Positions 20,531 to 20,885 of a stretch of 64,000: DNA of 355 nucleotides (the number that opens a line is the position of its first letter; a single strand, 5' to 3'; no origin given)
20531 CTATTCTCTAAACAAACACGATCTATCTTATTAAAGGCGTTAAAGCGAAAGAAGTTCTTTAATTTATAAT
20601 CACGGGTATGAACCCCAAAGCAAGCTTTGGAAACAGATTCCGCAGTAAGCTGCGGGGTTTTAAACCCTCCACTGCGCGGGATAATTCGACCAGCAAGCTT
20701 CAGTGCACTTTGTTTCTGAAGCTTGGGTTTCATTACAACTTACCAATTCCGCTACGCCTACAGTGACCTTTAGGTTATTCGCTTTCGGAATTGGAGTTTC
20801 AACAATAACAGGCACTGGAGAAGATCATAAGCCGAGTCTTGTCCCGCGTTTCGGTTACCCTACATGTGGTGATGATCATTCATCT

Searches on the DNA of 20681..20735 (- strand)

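Call 98: build_rna_model(alignment_id=A4, structure=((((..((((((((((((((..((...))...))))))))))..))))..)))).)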
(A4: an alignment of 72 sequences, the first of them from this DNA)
Model R1 built from alignment A4 (72 sequences, 55 columns); structure: as given.
model positions 55; base pairs 20; branch points 0; effective number of sequences 9.8; information 1.011 bits per position. Calibrated on 0.2 Mb of random sequence (short: E-values are rough).
structure used (alignment columns):
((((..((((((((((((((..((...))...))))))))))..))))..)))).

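Call 99: search_with_rna_model(model_id=R1, source=window, max_evalue=1, filters=off)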
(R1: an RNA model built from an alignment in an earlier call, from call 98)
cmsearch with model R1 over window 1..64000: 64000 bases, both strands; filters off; matches with E-value up to 1: 12.
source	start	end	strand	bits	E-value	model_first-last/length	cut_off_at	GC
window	16745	16799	+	73.8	1.8e-19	1-55/55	no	0.29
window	24935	24989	-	72.9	3.6e-19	1-55/55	no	0.31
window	19280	19334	+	71.1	1.3e-18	1-55/55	no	0.36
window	20681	20735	-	69.1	5.3e-18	1-55/55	no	0.4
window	16984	17038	+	65.8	5.7e-17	1-55/55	no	0.25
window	19394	19448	+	58.8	8.2e-15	1-55/55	no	0.42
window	16904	16958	+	56.6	3.8e-14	1-55/55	no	0.29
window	40555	40607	+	49.9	4.6e-12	1-55/55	no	0.43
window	16702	16744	+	33.4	5.7e-07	7-49/55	no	0.49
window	24990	25043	-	26.6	6.9e-05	7-49/55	no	0.5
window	20736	20798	-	24.4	0.00033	7-49/55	no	0.44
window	19337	19362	+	16.2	0.11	14-39/55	no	0.5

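Call 100: search_with_rna_model(model_id=R1, sources=[L004, L005, L006, L007, L008, L009, L010, L011, L012, L013, L014, L015, L016, L017, L018, L019, L020, L021, L022, L023, L024, L025, L026, L027, L028, L029, L030, L031, L032, L033, L034, L035, L036, L037, L038, L039, L040, L041, L042, L043, L044, L045, L046, L047, L048, L049, L050, L051, L052, L053, L054, L055, L056, L057, L058, L059, L060, L061, L062, L063, L064, L065, L066, L067, L068, L069, L070, L071, L072, L073, L074, L075, L076, L077, L078, L079, L080, L081, L082, L083, L084, L085, L086, L087, L088, L089, L090, L091, L092, L093, L094, L095, L096, L097, L098, L099, L100, L101, L102, L103], max_evalue=0.001, make_alignment=true)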
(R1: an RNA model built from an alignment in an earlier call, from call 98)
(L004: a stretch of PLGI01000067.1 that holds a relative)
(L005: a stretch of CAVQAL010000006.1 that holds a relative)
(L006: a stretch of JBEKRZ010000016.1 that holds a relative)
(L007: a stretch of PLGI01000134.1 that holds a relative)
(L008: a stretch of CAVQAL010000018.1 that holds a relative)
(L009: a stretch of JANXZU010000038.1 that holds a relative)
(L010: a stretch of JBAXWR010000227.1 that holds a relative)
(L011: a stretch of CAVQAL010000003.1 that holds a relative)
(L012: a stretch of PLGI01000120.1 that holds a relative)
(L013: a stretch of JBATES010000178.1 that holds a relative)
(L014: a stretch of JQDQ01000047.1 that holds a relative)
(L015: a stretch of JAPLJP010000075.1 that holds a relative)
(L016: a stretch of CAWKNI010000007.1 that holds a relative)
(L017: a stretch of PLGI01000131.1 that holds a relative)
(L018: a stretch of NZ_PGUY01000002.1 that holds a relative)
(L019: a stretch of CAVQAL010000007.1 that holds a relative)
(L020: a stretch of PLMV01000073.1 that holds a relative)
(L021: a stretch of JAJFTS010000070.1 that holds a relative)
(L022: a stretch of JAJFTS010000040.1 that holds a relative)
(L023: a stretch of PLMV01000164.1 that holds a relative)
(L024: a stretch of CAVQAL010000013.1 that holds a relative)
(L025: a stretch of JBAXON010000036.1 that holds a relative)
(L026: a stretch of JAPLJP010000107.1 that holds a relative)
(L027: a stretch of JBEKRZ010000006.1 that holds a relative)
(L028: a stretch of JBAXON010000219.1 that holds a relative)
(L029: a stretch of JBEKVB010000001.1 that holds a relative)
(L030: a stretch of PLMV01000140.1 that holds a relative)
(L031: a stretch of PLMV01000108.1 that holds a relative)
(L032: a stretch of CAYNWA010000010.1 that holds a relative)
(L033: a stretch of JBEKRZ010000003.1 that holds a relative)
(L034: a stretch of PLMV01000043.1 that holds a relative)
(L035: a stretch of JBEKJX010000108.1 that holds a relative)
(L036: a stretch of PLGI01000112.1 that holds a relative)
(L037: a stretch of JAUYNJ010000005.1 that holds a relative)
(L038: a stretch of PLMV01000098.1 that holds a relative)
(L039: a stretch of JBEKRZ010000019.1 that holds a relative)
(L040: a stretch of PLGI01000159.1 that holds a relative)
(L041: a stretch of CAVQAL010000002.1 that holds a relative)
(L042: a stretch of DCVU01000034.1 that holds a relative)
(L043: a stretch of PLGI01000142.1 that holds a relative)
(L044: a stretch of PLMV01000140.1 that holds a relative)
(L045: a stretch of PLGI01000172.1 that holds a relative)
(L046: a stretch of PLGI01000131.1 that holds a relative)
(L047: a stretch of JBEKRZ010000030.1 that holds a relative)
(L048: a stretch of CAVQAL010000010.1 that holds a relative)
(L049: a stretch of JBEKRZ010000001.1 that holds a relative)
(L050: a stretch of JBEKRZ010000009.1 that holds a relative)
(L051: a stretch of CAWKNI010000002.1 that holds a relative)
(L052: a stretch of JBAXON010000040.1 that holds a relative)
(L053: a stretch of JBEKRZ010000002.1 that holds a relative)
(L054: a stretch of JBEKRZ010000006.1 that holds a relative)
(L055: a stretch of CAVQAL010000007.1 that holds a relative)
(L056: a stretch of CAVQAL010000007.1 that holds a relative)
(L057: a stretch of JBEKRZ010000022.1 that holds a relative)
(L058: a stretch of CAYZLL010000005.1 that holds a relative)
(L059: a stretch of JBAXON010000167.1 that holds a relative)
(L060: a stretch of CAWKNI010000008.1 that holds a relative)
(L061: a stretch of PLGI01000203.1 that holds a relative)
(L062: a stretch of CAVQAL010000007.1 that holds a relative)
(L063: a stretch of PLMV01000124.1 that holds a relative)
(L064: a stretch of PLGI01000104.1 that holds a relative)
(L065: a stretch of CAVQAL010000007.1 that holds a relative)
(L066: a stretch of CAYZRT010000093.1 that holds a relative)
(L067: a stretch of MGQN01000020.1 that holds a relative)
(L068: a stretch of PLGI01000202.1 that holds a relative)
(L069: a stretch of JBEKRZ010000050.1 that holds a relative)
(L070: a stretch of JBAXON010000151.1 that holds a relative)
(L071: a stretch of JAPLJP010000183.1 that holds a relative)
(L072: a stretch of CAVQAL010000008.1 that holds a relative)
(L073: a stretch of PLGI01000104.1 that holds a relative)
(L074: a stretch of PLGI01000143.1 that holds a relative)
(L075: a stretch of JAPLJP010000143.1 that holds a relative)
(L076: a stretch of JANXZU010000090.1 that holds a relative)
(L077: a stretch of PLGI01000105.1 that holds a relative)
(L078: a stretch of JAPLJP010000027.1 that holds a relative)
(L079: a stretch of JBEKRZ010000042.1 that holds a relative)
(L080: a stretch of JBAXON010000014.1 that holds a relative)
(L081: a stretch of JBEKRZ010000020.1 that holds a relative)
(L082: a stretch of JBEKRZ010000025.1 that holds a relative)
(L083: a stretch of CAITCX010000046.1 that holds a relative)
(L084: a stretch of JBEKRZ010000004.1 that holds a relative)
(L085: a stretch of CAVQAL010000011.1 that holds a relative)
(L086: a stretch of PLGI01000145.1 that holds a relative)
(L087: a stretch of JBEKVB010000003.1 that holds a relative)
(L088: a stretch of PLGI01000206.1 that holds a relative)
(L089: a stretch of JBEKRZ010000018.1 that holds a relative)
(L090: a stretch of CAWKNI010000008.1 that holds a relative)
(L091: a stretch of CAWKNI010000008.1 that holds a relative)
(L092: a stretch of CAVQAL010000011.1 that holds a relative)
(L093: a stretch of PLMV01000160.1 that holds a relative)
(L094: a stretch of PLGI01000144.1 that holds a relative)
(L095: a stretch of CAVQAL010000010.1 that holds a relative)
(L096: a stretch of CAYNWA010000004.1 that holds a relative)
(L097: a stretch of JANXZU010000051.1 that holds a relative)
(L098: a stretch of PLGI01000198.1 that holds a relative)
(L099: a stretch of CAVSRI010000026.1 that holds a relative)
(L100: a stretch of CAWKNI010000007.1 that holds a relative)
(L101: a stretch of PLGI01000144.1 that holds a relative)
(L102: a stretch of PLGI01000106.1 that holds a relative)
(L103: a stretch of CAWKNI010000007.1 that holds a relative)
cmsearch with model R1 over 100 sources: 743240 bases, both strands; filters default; matches with E-value up to 0.001: 250.
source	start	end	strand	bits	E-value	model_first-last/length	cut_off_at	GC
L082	2347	2401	+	78.7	6.8e-20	1-55/55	no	0.35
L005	3936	3990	-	77.3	1.8e-19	1-55/55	no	0.36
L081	6374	6428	-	76.8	2.5e-19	1-55/55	no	0.31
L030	2306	2360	-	76.8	2.7e-19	1-55/55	no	0.35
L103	3285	3339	+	76.2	4e-19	1-55/55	no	0.44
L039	5356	5410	+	75.8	5.2e-19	1-55/55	no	0.4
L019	2449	2503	+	75.5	6.7e-19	1-55/55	no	0.27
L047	4349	4403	-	75.4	7.2e-19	1-55/55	no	0.33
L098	1059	1113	-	75.3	7.6e-19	1-55/55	no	0.31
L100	286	340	-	75.1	8.8e-19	1-55/55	no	0.44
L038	130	184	-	75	9.2e-19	1-55/55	no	0.24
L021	4572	4626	+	75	9.5e-19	1-55/55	no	0.38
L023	31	85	-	75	9.5e-19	1-55/55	no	0.38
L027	754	808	+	75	9.5e-19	1-55/55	no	0.38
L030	6740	6794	-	75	9.5e-19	1-55/55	no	0.38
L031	7868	7922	-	75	9.5e-19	1-55/55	no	0.38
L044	7356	7410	-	75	9.5e-19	1-55/55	no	0.38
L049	5167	5221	-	75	9.5e-19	1-55/55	no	0.38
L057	4293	4347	+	75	9.5e-19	1-55/55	no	0.38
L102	4279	4333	+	75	9.5e-19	1-55/55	no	0.38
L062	4588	4642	+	74.9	1e-18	1-55/55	no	0.42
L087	2193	2247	+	74.5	1.3e-18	1-55/55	no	0.27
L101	2818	2872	+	74.5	1.3e-18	1-55/55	no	0.31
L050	2959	3013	-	73.7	2.4e-18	1-55/55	no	0.45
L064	3513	3567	-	73.7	2.4e-18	1-55/55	no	0.45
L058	7678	7732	-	73.6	2.6e-18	1-55/55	no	0.36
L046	6061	6115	-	73.2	3.5e-18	1-55/55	no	0.4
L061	3364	3418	+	73.2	3.5e-18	1-55/55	no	0.36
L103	1518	1572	+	73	3.8e-18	1-55/55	no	0.45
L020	1958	2012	-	72.9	4.1e-18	1-55/55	no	0.4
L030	3024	3078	-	72.9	4.2e-18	1-55/55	no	0.44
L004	509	563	-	72.8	4.5e-18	1-55/55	no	0.33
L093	5498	5552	-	72.6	5.3e-18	1-55/55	no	0.4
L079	2068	2122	-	72.4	6.1e-18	1-55/55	no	0.36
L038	227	281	-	72.4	6.1e-18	1-55/55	no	0.44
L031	3537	3591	+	72.2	6.8e-18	1-55/55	no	0.27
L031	3634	3688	+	72.2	7e-18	1-55/55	no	0.36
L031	7784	7838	-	72.2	7e-18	1-55/55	no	0.36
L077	2751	2805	+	72.2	7.1e-18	1-55/55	no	0.29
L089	995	1049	-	71.8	8.9e-18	1-55/55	no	0.31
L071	7748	7802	+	71.7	1e-17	1-55/55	no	0.4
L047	3333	3387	+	71.7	1e-17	1-55/55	no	0.44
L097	131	185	+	71.6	1.1e-17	1-55/55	no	0.31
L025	7029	7083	-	71.4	1.2e-17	1-55/55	no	0.4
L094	5806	5860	+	71.4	1.3e-17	1-55/55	no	0.44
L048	7144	7198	+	71.2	1.4e-17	1-55/55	no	0.4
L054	165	219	+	71.2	1.5e-17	1-55/55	no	0.36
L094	5901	5955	+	71.1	1.5e-17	1-55/55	no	0.36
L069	1566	1620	+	71.1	1.6e-17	1-55/55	no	0.36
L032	1602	1656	+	71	1.6e-17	1-55/55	no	0.38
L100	6219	6273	-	71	1.7e-17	1-55/55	no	0.36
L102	2306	2360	-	70.9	1.7e-17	1-55/55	no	0.47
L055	3445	3499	-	70.9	1.8e-17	1-55/55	no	0.45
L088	5973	6027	-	70.6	2.1e-17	1-55/55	no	0.35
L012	887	941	-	70.6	2.2e-17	1-55/55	no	0.36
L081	4536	4590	+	70.6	2.2e-17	1-55/55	no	0.42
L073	6894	6948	+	70.3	2.7e-17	1-55/55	no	0.29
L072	4320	4374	+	70.2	2.8e-17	1-55/55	no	0.31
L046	6705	6759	-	70.1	3.2e-17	1-55/55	no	0.31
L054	5012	5066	-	69.8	3.9e-17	1-55/55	no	0.35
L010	270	324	+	69.7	4e-17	1-55/55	no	0.42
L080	3823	3877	+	69.7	4e-17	1-55/55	no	0.42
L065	5610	5664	+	69.6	4.4e-17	1-55/55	no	0.36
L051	1384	1438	-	69.5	4.8e-17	1-55/55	no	0.36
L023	894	948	+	69.4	5e-17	1-55/55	no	0.4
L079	654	708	-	69.4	5.1e-17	1-55/55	no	0.38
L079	3621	3675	+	69.4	5.1e-17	1-55/55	no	0.38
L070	1186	1240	+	69.4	5.1e-17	1-55/55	no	0.42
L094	5728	5782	+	69.1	6.1e-17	1-55/55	no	0.42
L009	268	322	-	69.1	6.3e-17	1-55/55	no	0.38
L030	2430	2484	-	68.9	7.5e-17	1-55/55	no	0.35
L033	2377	2431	-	68.8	7.6e-17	1-55/55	no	0.33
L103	5023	5077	-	68.8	8e-17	1-55/55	no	0.33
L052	975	1029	+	68.7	8.5e-17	1-55/55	no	0.4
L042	307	361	-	68.5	9.4e-17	1-55/55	no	0.4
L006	6180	6234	+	68.3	1.1e-16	1-55/55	no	0.42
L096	5527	5581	+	68.3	1.1e-16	1-55/55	no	0.4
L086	3541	3595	+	68.2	1.1e-16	1-55/55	no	0.33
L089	1185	1239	-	68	1.3e-16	1-55/55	no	0.35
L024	6334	6388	+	67.9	1.4e-16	1-55/55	no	0.38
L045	4971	5026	-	67.8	1.6e-16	1-55/55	no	0.32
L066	1698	1752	+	67.4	2.1e-16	1-55/55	no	0.35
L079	583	637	-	67.3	2.2e-16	1-55/55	no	0.42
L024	6148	6202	+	67.3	2.3e-16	1-55/55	no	0.38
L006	4927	4981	-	67.2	2.4e-16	1-55/55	no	0.42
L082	3776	3830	+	67.1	2.6e-16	1-55/55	no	0.38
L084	6443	6497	-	67.1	2.6e-16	1-55/55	no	0.38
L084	6705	6759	+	67.1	2.6e-16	1-55/55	no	0.38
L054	6120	6174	+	66.9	3.1e-16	1-55/55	no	0.44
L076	6867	6921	-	66.7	3.4e-16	1-55/55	no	0.38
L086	5649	5703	-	66.5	3.9e-16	1-55/55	no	0.38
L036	6413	6467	+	66.2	5e-16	1-55/55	no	0.33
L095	222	277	-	66.1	5.1e-16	1-55/55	no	0.34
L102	2377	2431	-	66.1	5.5e-16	1-55/55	no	0.27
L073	6993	7047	+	66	5.8e-16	1-55/55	no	0.33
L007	5565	5619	+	65.9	6.1e-16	1-55/55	no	0.36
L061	595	649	+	65.8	6.5e-16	1-55/55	no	0.42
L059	5892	5946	+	65.2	9.7e-16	1-55/55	no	0.31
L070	2478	2532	-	65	1.2e-15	1-55/55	no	0.44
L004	4655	4709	-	64.8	1.4e-15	1-55/55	no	0.36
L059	2944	2998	-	64.5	1.6e-15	1-55/55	no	0.44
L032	1696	1750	+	64.5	1.6e-15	1-55/55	no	0.29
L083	92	146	+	64.3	2e-15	1-55/55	no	0.38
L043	3863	3917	+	63.8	2.7e-15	1-55/55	no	0.33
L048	2224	2278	+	63.6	3.2e-15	1-55/55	no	0.42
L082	3847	3901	+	63.2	4.3e-15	1-55/55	no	0.36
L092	6223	6277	-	62.9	5.2e-15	1-55/55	no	0.42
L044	4856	4912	-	62.7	6.1e-15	1-55/55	no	0.4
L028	125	179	-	62.3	8e-15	1-55/55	no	0.45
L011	3456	3509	-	62.1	9.3e-15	1-55/55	no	0.28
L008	4200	4254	-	61.8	1.2e-14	1-55/55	no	0.45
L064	3583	3637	+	61.4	1.5e-14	1-55/55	no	0.35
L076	4505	4559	-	61.3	1.6e-14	1-55/55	no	0.4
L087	2113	2167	+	61.1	1.9e-14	1-55/55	no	0.38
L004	896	950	+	60.9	2.2e-14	1-55/55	no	0.44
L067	5298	5352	+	60.7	2.4e-14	1-55/55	no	0.44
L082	2716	2771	-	60.4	3e-14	1-55/55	no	0.41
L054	242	296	-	59.7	4.9e-14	1-55/55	no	0.38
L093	5793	5847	-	59.6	5.5e-14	1-55/55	no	0.38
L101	61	117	+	59.5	5.8e-14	1-55/55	no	0.3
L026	1849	1903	+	59.5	5.8e-14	1-55/55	no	0.4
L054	5918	5972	+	59.1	7.6e-14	1-55/55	no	0.29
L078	1172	1226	-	59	8.3e-14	1-55/55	no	0.4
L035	264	329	+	58.9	8.8e-14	1-55/55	no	0.44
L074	3399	3464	+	58.9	8.8e-14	1-55/55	no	0.44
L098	6227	6292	-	58.9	8.8e-14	1-55/55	no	0.44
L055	3579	3633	-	58.9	9e-14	1-55/55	no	0.4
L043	3974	4028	+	58.8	9.5e-14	1-55/55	no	0.44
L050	3093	3147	-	58.8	9.6e-14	1-55/55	no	0.4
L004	4578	4632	+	58.7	1e-13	1-55/55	no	0.42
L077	4466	4520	+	58.5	1.2e-13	1-55/55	no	0.4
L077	2884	2939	+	58.4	1.2e-13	1-55/55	no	0.3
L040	3230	3284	+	58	1.7e-13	1-55/55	no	0.44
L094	6009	6063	+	57.9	1.8e-13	1-55/55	no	0.44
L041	6641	6706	+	56.9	3.5e-13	1-55/55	no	0.45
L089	1062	1116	+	56.9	3.7e-13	1-55/55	no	0.4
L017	7691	7756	-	56.8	3.8e-13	1-55/55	no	0.42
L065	1462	1516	-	56.5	4.8e-13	1-55/55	no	0.4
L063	3536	3590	-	56.5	4.9e-13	1-55/55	no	0.38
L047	4269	4323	-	56.5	5e-13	1-55/55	no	0.35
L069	1732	1786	+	56.3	5.6e-13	1-55/55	no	0.25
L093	7527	7581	-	56.2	6.1e-13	1-55/55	no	0.27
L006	791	856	+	56.2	6.1e-13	1-55/55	no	0.44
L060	1217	1282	+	55.9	7.4e-13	1-55/55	no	0.44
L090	2889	2954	+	55.9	7.4e-13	1-55/55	no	0.44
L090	6617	6682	+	55.9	7.4e-13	1-55/55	no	0.44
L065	4616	4670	-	55.7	8.6e-13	1-55/55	no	0.4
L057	4450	4504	+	55.5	9.7e-13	1-55/55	no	0.33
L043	5416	5481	+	55.5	1e-12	1-55/55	no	0.45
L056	2575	2640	-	55.1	1.3e-12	1-55/55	no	0.42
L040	6508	6573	-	55.1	1.4e-12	1-55/55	no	0.44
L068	183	248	+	54.7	1.8e-12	1-55/55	no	0.42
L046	4231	4285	+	54.4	2.1e-12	1-55/55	no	0.42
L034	1500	1550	-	54.3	2.4e-12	1-55/55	no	0.41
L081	6223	6272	-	54.2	2.6e-12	3-52/55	no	0.38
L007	5636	5731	+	54.1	2.6e-12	1-55/55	no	0.4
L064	3755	3800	+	54.1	2.6e-12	1-55/55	no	0.43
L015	114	179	+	53.7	3.6e-12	1-55/55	no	0.47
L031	538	613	-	53.5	4.2e-12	1-55/55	no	0.43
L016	1215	1280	-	53.4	4.4e-12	1-55/55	no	0.42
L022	6046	6111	-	53.4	4.4e-12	1-55/55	no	0.41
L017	6114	6168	-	53.2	4.9e-12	1-55/55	no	0.42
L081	6168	6222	-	52.5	8.5e-12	1-55/55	no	0.42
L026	2090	2155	-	51.9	1.3e-11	1-55/55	no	0.39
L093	5427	5481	-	51.8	1.3e-11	1-55/55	no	0.49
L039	5434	5485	+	51.6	1.6e-11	1-55/55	no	0.42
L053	3476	3541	+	51.5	1.6e-11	1-55/55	no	0.44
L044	2085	2139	+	51.4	1.8e-11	1-55/55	no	0.38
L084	3103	3157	+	51.4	1.8e-11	1-55/55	no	0.44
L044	4725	4780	-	51.4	1.8e-11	1-55/55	no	0.43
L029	4549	4603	-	51.3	1.9e-11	1-55/55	no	0.38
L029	4642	4696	-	51.3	1.9e-11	1-55/55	no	0.38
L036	5869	5921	-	51.2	2.2e-11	1-55/55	no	0.43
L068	7542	7594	-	51.2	2.2e-11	1-55/55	no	0.43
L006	6291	6386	+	51.1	2.3e-11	1-55/55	no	0.44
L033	2504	2569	-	50.9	2.5e-11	1-55/55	no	0.47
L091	7009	7063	-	50.6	3.1e-11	1-55/55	no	0.44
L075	6308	6373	+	50.1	4.5e-11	1-55/55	no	0.41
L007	2604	2679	-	50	4.9e-11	1-55/55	no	0.41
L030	6610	6665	-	49.8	5.8e-11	1-55/55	no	0.34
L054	5123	5198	-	49.4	7.3e-11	1-55/55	no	0.39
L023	965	1040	+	49.3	8.4e-11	1-55/55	no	0.41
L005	3858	3912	-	49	9.8e-11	1-55/55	no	0.51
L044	7283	7330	-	48.8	1.2e-10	4-51/55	no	0.4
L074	3503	3557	+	48.8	1.2e-10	1-55/55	no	0.44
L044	7227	7281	-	48.7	1.2e-10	1-55/55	no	0.35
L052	873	918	-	48.5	1.4e-10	1-55/55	no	0.41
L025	4855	4930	-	47.4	3.2e-10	1-55/55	no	0.26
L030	6667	6714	-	47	4.2e-10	4-51/55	no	0.46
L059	2999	3041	-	46.7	5.3e-10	7-49/55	no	0.4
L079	1021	1093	-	46.4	6.3e-10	1-55/55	no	0.34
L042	2368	2422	+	46.4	6.5e-10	1-55/55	no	0.36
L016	7578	7652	+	45.4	1.3e-09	1-55/55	no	0.39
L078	5852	5917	-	45.2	1.5e-09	1-55/55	no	0.48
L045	1135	1190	+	44.9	1.8e-09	1-55/55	no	0.32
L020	1882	1933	-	44.7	2.1e-09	1-55/55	no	0.38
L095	6594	6648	+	44.7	2.1e-09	1-55/55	no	0.4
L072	59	113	-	44.5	2.5e-09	1-55/55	no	0.47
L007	2496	2550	-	44.1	3.3e-09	1-55/55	no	0.53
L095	4049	4089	-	44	3.4e-09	1-55/55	no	0.41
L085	4966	5031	+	43.9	3.6e-09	1-55/55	no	0.44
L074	260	312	+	43.8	3.9e-09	1-55/55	no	0.45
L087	883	935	+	43.7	4.3e-09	1-55/55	no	0.36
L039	5486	5540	+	43.6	4.6e-09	1-55/55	no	0.33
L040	3180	3229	+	43.6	4.8e-09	3-52/55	no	0.36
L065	5681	5735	+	43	7.2e-09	1-55/55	no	0.45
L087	2070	2112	+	43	7.4e-09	7-49/55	no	0.49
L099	6462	6509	+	42.1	1.4e-08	4-51/55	no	0.46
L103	3390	3485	+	41.1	2.7e-08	1-55/55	no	0.44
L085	4923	4965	+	41.1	2.7e-08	7-49/55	no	0.47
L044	4781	4830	-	41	2.9e-08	3-52/55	no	0.36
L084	6880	6934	+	40.9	3.2e-08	1-55/55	no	0.33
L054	7657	7711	+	40.7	3.7e-08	1-55/55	no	0.33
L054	5875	5917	+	39.7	7.4e-08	7-49/55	no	0.3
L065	1320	1357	-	39.6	8.1e-08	9-46/55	no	0.29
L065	1517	1566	-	39.5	8.8e-08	3-52/55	no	0.48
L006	2809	2863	-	39.1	1.2e-07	1-55/55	no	0.44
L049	3731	3803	-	38.8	1.4e-07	1-55/55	no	0.41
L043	4211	4269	+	38.6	1.6e-07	1-55/55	no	0.37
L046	5889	5961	+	38.5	1.8e-07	1-55/55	no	0.44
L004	853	895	+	38.4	1.8e-07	7-49/55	no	0.42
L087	1872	1947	+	37.8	2.9e-07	1-55/55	no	0.43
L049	5222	5264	-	36.9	5.4e-07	7-49/55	no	0.37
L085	5100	5154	+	36.8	5.8e-07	1-55/55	no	0.4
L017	6169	6236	-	36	1e-06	3-52/55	no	0.35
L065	1195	1249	-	36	1e-06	1-55/55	no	0.49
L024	7448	7505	+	35.8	1.2e-06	1-55/55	no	0.38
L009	1407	1452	+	35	2.1e-06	1-55/55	no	0.43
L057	1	40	+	34.8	2.4e-06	16-55/55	5'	0.3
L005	1273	1346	-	34.7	2.6e-06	1-55/55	no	0.38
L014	7399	7472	+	34.7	2.6e-06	1-55/55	no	0.41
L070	2533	2575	-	34.4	3.3e-06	7-49/55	no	0.35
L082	2304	2346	+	34.1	4e-06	7-49/55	no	0.49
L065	4840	4911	-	33.9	4.5e-06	1-55/55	no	0.38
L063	3591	3633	-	33.8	5.1e-06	7-49/55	no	0.49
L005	3792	3842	-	33.7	5.4e-06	1-55/55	no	0.27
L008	6454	6587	-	33.6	5.8e-06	1-55/55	no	0.46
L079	3581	3620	+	33.5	6e-06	8-47/55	no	0.47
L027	711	753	+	33.3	7.2e-06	7-49/55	no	0.44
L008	6472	6526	+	32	1.8e-05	1-55/55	no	0.44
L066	1655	1697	+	31.9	2e-05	7-49/55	no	0.44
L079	2123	2165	-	30.9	3.8e-05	7-49/55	no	0.35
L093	7582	7652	-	30.7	4.4e-05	3-52/55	no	0.45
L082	1351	1426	-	30.3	5.8e-05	1-55/55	no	0.39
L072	4234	4307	-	29.9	8e-05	1-55/55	no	0.41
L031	3466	3536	+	29.3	0.00012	3-52/55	no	0.46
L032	1267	1337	+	27.2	0.00056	1-55/55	no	0.38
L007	5523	5564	+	26.9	0.00068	7-49/55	no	0.45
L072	4130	4171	+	26.7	0.00077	7-48/55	no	0.4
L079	709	748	-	26.6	0.00083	8-47/55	no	0.52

Alignment A5: 150 matches aligned to the model, 79 columns, each read 5' to 3' on its own strand. Consensus structure (alignment columns), stored with it:
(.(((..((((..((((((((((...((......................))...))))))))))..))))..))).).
